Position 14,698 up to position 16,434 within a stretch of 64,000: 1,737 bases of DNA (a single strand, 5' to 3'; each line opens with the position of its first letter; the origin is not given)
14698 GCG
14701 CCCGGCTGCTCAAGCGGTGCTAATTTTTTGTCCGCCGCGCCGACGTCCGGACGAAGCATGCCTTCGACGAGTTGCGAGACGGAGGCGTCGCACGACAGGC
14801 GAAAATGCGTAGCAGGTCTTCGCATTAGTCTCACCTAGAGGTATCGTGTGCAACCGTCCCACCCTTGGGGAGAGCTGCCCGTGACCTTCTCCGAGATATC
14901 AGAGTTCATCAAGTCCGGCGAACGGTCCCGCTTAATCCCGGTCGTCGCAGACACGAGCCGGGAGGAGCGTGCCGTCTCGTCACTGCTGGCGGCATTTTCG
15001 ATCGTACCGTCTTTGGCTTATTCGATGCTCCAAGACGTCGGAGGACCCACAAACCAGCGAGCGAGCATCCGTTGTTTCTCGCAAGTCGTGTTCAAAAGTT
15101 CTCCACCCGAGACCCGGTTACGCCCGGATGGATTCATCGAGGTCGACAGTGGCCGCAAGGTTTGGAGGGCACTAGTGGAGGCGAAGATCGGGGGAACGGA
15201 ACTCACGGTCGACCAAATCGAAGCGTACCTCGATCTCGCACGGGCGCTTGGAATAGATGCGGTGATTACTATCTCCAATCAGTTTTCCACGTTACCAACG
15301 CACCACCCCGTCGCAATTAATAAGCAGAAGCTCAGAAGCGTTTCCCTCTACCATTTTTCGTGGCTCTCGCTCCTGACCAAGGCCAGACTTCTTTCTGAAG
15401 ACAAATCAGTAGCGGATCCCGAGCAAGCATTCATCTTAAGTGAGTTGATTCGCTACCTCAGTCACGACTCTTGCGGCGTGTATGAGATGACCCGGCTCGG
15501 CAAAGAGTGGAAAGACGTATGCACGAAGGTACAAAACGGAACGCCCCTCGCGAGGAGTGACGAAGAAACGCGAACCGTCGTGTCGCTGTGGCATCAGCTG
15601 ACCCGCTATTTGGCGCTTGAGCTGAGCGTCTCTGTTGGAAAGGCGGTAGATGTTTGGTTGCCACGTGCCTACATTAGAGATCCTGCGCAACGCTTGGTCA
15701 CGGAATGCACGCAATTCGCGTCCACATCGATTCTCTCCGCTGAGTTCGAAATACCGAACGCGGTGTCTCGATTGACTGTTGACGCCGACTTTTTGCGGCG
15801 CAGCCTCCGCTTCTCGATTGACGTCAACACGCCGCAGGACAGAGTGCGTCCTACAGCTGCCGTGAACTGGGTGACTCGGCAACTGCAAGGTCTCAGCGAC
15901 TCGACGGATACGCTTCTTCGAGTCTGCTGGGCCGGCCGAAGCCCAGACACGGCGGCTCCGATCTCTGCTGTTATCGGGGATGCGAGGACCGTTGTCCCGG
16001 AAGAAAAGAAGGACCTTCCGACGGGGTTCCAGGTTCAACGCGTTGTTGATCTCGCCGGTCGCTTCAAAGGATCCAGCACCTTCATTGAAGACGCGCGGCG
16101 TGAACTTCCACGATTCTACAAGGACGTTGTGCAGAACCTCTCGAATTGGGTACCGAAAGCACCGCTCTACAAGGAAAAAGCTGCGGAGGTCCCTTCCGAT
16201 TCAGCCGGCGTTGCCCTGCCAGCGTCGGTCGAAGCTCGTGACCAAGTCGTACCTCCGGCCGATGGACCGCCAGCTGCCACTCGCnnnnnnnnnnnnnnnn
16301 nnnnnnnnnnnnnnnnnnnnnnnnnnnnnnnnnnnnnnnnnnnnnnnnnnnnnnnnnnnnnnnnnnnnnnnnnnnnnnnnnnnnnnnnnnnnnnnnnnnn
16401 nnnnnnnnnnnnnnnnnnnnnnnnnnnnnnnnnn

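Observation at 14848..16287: Low-GC orphan protein: RecB-like PD-(D/E)xK + QxxxY nuclease core fused to an uncharacterised 300-aa domain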

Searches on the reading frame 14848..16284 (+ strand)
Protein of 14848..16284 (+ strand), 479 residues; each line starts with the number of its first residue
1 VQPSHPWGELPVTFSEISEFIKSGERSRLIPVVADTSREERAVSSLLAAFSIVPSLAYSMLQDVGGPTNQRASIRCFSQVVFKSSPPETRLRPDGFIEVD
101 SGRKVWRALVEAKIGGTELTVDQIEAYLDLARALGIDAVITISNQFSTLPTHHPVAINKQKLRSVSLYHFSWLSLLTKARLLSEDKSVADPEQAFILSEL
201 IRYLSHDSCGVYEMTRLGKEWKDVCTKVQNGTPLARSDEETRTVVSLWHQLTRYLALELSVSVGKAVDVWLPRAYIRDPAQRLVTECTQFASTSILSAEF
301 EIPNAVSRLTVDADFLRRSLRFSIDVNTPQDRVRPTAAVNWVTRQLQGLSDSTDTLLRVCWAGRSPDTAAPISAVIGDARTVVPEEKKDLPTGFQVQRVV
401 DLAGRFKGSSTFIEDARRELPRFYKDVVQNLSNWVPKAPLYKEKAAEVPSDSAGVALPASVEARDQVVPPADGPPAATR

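Call 3: search_protein_families(library=pfam, proteins=[window:14848-16284:+], max_evalue=10)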
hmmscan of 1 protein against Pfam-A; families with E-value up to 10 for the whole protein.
window:14848-16284:+ (479 aa): 0 families

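Call 4: search_protein_families(library=padloc, proteins=[window:14848-16284:+], max_evalue=10)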
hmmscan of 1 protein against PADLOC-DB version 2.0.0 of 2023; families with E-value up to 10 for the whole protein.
window:14848-16284:+ (479 aa): 0 families

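Call 5: search_protein_families(library=ncbifam, proteins=[window:14848-16284:+], max_evalue=10)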
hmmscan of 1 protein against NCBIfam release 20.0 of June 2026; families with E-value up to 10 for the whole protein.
window:14848-16284:+ (479 aa): 0 families

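Call 6: search_solved_structures(query=window:14848-16284:+, max_evalue=10)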
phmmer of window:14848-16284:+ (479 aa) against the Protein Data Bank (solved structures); distinct sequences matched with E-value up to 10: 0.

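Call 7: find_homologous_proteins(query=window:14848-16284:+, max_evalue=0.001)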
Query window:14848-16284:+ (479 aa): 754 proteins with E <= 0.001 among 8000 candidates; the best 120 are listed.
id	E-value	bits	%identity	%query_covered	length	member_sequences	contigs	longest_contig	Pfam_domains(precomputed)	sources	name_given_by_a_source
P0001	0.0e+0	1031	100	98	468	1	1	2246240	-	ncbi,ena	-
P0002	8.2e-231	785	77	93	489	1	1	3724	-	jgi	jgi:hypothetical protein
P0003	4.6e-226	769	77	91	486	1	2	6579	-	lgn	-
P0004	1.4e-220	751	71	97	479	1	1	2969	-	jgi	-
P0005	4.3e-220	750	82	85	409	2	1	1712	-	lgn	-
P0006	2.8e-218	744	75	90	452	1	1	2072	-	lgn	-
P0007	1.5e-213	728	70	93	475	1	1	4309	-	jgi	jgi:hypothetical protein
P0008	2.9e-211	720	72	90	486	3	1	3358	-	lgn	-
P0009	9.3e-209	712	70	93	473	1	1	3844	-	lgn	-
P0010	6.0e-207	706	71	89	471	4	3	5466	-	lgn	-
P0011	2.5e-205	701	71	90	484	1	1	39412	-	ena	-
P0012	7.1e-204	696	67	96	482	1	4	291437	-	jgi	jgi:hypothetical protein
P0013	1.1e-203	695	68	96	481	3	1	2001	-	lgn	-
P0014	1.4e-203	695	66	96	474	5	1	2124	-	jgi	jgi:hypothetical protein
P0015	1.6e-203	695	69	91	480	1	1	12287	-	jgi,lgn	jgi:hypothetical protein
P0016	3.0e-203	694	69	93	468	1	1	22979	-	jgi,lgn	-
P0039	9.1e-140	485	52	90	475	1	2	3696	-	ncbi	-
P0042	5.8e-139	482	51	91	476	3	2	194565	-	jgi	jgi:hypothetical protein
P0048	2.4e-137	477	49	95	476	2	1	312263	-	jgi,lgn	jgi:hypothetical protein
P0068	2.8e-134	467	48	96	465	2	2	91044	-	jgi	-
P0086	9.9e-132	458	48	89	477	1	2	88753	-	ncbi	-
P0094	5.0e-131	456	47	93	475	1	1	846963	-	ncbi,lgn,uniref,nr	ncbi:hypothetical protein QGM61_06505 [Pseudohongiella sp. SYSU M77423]|uniref:hypothetical protein 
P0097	7.5e-131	455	49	89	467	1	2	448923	-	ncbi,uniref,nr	ncbi:hypothetical protein [uncultured Pseudoteredinibacter sp.]|uniref:hypothetical protein n=1 Tax=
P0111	4.8e-130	453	48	89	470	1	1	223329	-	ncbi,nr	ncbi:MAG: hypothetical protein COB22_00825 [Cycloclasticus sp.]|nr:MAG: hypothetical protein COB22_0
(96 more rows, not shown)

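Call 12: find_encoding_contigs(protein=P0001, flank=10000, max_places=3)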
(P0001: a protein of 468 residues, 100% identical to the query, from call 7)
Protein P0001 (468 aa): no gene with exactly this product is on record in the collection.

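Call 13: find_encoding_contigs(protein=P0094, flank=10000, max_places=3)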
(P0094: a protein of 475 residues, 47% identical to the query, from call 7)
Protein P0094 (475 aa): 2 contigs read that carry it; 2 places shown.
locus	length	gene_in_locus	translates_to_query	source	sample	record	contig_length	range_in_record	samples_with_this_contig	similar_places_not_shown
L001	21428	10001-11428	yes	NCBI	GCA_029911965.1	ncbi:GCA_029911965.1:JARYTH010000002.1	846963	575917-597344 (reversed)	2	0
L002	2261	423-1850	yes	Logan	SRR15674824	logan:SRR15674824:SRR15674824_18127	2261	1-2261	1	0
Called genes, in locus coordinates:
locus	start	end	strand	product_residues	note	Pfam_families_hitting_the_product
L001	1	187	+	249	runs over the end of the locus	PF00005:ABC_tran, PF02463:SMC_N (faint)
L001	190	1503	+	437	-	PF19295:SufBD_N, PF01458:SUFBD_core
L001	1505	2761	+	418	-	PF00155:Aminotran_1_2, PF00266:Aminotran_5, PF01053:Cys_Met_Meta_PP (faint), PF01212:Beta_elim_lyase (weak)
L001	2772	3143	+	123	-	PF01521:Fe-S_biosyn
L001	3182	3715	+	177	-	PF01883:FeS_assembly_P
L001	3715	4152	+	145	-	PF02657:SufE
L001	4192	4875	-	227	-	PF08238:Sel1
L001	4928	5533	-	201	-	PF08238:Sel1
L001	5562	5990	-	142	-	PF08238:Sel1 (weak)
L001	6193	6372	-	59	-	-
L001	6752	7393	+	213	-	-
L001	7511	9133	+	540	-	PF19614:DUF6119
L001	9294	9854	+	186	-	-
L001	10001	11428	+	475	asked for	-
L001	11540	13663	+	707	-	-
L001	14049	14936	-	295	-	PF06114:Peptidase_M78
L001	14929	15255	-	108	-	PF13560:HTH_31, PF12844:HTH_19, PF01381:HTH_3, PF13443:HTH_26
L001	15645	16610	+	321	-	PF18144:SMODS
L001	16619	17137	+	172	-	PF18138:bacHORMA_1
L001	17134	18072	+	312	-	PF00004:AAA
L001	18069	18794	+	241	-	PF20247:DUF6602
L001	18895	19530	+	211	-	-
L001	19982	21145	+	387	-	PF09423:PhoD, PF19050:PhoD_2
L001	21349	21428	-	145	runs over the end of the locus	-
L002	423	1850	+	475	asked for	-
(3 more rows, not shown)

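Call 14: find_encoding_contigs(protein=P0012, flank=10000, max_places=2)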
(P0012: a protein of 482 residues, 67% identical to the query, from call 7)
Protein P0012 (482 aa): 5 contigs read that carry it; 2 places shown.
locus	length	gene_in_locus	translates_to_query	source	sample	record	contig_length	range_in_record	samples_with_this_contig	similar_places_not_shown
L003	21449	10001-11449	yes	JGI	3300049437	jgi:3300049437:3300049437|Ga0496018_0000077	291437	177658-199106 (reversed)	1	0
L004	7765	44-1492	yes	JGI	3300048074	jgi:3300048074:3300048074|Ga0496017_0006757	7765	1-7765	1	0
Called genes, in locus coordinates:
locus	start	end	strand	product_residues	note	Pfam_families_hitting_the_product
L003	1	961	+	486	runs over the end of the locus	PF00144:Beta-lactamase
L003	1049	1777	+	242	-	-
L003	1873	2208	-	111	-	-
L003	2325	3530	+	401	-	PF07969:Amidohydro_3 (faint), PF01979:Amidohydro_1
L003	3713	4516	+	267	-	-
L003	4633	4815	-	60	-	-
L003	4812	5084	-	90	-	-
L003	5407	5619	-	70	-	-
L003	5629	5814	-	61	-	-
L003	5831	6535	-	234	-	PF01661:Macro, PF09720:Unstab_antitox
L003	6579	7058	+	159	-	PF14261:DUF4351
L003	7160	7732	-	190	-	PF18475:PIN7, PF01936:NYN (weak)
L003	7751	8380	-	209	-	PF04471:Mrr_cat, PF22722:NA-iREase1 (weak), PF01396:Zn_ribbon_Top1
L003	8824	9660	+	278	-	-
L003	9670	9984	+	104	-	-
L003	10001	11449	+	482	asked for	-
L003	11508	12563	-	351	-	PF01661:Macro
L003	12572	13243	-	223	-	PF14487:DarT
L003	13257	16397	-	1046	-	PF04313:HSDR_N, PF04851:ResIII, PF18766:SWI2_SNF2, PF22679:T1R_D3-like, PF11867:T1RH-like_C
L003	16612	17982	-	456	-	PF04326:SLFN_AlbA_2, PF13749:HATPase_c_4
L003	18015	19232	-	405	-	PF01420:Methylase_S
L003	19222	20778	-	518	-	PF12161:HsdM_N, PF02384:N6_Mtase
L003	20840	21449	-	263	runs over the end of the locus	-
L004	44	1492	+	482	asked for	-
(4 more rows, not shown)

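Call 15: find_encoding_contigs(protein=P0048, flank=10000, max_places=2)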
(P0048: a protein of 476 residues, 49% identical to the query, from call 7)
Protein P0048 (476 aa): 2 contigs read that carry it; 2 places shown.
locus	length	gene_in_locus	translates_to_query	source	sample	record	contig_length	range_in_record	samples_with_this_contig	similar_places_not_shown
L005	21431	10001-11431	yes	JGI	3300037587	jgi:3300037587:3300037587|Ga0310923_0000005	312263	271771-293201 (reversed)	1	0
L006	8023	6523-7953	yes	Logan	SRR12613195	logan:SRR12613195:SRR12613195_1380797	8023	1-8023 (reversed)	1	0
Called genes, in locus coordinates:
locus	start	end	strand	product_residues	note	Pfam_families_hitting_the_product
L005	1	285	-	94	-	PF11191:DUF2782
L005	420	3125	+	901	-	PF02739:5_3_exonuc_N, PF01367:5_3_exonuc, PF01612:DNA_pol_A_exo1, PF22619:DNA_polI_exo1, PF00476:DNA_pol_A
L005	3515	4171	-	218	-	PF03193:RsgA_GTPase (faint), PF01926:MMR_HSR1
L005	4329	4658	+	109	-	PF00034:Cytochrom_C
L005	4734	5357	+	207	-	PF13442:Cytochrome_CBB3 (faint), PF00034:Cytochrom_C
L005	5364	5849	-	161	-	PF00027:cNMP_binding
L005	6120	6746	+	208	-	PF13462:Thioredoxin_4, PF01323:DSBA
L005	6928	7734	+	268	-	PF03372:Exo_endo_phos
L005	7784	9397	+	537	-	PF20975:DGCcoil, PF00990:GGDEF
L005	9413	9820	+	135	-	PF01479:S4, PF28601:HSP15_C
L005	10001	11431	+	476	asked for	-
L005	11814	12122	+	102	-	-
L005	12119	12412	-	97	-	-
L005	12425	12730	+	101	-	PF01381:HTH_3 (weak)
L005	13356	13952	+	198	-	PF04345:Chor_lyase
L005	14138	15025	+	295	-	PF01040:UbiA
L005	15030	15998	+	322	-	PF01699:Na_Ca_ex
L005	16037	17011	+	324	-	PF01380:SIS, PF00571:CBS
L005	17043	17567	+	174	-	PF00702:Hydrolase, PF13419:HAD_2 (weak), PF08282:Hydrolase_3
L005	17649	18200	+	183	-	PF06835:LptC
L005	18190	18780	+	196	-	PF03968:LptD_N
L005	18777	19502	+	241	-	PF00005:ABC_tran, PF12399:BCA_ABC_TP_C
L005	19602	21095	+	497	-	PF00309:Sigma54_AID, PF04963:Sigma54_CBD, PF04552:Sigma54_DBD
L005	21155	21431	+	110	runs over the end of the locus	PF02482:Ribosomal_S30AE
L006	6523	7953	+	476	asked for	-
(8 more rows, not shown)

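Call 16: find_encoding_contigs(protein=P0097, flank=10000, max_places=2)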
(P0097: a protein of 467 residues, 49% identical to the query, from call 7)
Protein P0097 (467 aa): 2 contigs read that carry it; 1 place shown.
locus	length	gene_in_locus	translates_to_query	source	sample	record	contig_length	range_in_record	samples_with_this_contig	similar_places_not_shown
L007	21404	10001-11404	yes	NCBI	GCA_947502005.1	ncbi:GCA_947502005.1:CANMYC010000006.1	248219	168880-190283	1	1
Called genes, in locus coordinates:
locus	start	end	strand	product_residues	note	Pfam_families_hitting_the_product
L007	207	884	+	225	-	PF00072:Response_reg, PF00486:Trans_reg_C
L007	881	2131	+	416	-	PF00512:HisKA, PF02518:HATPase_c (faint)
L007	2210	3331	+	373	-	PF01965:DJ-1_PfpI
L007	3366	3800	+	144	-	-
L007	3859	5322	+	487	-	-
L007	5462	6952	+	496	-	PF01979:Amidohydro_1, PF07969:Amidohydro_3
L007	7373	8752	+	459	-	PF00313:CSD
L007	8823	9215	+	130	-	-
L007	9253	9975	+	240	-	-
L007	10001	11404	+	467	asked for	-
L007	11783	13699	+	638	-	PF00593:TonB_dep_Rec_b-barrel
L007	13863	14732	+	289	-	PF00892:EamA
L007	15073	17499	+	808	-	PF07715:Plug, PF00593:TonB_dep_Rec_b-barrel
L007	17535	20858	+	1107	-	PF07494:Reg_prop (faint), PF08450:SGL (faint), PF07495:Y_Y_Y, PF02518:HATPase_c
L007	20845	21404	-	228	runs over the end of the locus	PF08279:HTH_11, PF19187:HTH_PafC (weak), PF13280:WYL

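Call 17: find_encoding_contigs(protein=P0111, flank=10000, max_places=2)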
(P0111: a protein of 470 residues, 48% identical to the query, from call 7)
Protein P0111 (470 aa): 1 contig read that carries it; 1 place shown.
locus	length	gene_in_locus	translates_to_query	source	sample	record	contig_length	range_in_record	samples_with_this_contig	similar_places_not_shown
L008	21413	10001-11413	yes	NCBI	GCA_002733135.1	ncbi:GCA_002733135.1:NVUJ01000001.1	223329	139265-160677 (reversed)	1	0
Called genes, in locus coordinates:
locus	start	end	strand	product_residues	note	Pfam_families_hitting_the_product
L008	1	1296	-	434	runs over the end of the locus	PF00355:Rieske, PF00848:Ring_hydroxyl_A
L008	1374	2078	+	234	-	-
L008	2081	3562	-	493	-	PF00370:FGGY_N, PF02782:FGGY_C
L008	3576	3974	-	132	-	PF00462:Glutaredoxin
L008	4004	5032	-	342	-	PF00291:PALP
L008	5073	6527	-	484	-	PF00282:Pyridoxal_deC, PF00266:Aminotran_5, PF01212:Beta_elim_lyase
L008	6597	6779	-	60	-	-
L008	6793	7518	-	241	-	PF03848:TehB (weak), PF13489:Methyltransf_23, PF05175:MTS (faint), PF13847:Methyltransf_31, PF08241:Methyltransf_11, PF08242:Methyltransf_12, PF13649:Methyltransf_25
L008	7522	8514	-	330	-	PF17773:UPF0176_N, PF00581:Rhodanese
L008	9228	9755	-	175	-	PF07152:YaeQ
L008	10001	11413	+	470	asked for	-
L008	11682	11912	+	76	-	PF10982:DUF2789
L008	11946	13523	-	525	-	PF02696:SelO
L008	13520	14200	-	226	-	PF01902:Diphthami_syn_2_N, PF28410:Diphthami_syn_2_C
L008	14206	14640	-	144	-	PF20791:Acyl-ACP_TE_C (weak), PF13279:4HBT_2, PF03061:4HBT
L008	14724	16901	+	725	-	PF12801:Fer4_5, PF27538:NosR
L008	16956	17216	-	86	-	-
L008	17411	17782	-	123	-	-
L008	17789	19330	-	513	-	PF00501:AMP-binding, PF13193:AMP-binding_C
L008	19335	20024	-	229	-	PF04463:2-thiour_desulf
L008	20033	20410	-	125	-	-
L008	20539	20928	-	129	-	PF04386:SspB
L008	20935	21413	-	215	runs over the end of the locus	PF02798:GST_N, PF13417:GST_N_3, PF13409:GST_N_2, PF00043:GST_C (weak)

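Call 21: search_protein_representatives(protein=window:14848-16284:+)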
Query: 479 residues. Proteins with E-value up to 0.001 (for the whole library): 1432; up to 1e-10: 949; up to 1e-30: 425. The best 150 are listed.
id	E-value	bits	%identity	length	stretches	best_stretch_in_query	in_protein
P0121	4.6e-126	437.9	46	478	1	17-441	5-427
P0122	6.3e-122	424.3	45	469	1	11-469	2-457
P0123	8.7e-122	423.8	45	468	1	15-449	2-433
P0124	1.4e-117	410.0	45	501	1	16-444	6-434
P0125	1.5e-116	406.6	47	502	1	21-443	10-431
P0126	3.9e-105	368.9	40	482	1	16-447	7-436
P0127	1.8e-103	363.5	41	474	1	16-459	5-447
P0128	6.4e-102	358.4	42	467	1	19-443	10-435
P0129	1.0e-101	357.7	42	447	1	17-440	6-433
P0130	7.3e-101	354.9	37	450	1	22-446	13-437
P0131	1.3e-100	354.0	41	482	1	16-457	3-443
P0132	2.4e-100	353.1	41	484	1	18-453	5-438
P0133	4.5e-100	352.3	38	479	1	17-460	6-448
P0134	6.1e-100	351.8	42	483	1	16-440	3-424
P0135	1.7e-98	347.1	44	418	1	71-449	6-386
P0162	6.8e-84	298.9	35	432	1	18-444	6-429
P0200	1.4e-73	264.9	32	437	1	19-443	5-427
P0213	7.1e-69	249.4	31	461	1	25-445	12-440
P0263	4.9e-59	217.0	29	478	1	18-448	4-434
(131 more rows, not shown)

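Call 23: predict_structure(alignment_id=A1)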
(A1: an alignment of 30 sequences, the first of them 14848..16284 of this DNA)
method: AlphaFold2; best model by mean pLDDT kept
length: 479 residues; sequences in the alignment: 30
mean_pLDDT: 82.4   pTM: 0.79
mean pLDDT of the five models: 82.4, 80.2, 79.8, 78.8, 78.4
residues with pLDDT >= 90: 274; 70-90: 118; 50-70: 30; < 50: 57
segments of 3 or more residues with pLDDT < 50: 1-15, 438-479
pLDDT, mean of each block of 10 residues (from residue 1): 37 45 69 68 92 91 81 87 66 90 91 88 93 92 86 87 93 94 89 93 88 87 93 94 94 95 93 86 94 96 94 94 92 90 94 95 91 96 92 96 79 92 95 61 37 33 32 35
secondary structure, 60 per line:
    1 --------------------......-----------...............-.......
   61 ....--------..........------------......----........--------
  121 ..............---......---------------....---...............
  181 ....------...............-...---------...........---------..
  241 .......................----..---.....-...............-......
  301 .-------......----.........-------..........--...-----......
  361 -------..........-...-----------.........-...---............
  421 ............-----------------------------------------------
elements in order: E21-26 H38-52 H54-64 E73-82 E95-100 E105-112 H121-134 E138-143 H159-162 E166-171 H172-184 H191-205 H219-229 H239-263 H273-277 H279-293 E295-301 E309-314 E319-327 H335-344 E355-360 E368-371 H372-377 E393-401 H409-432
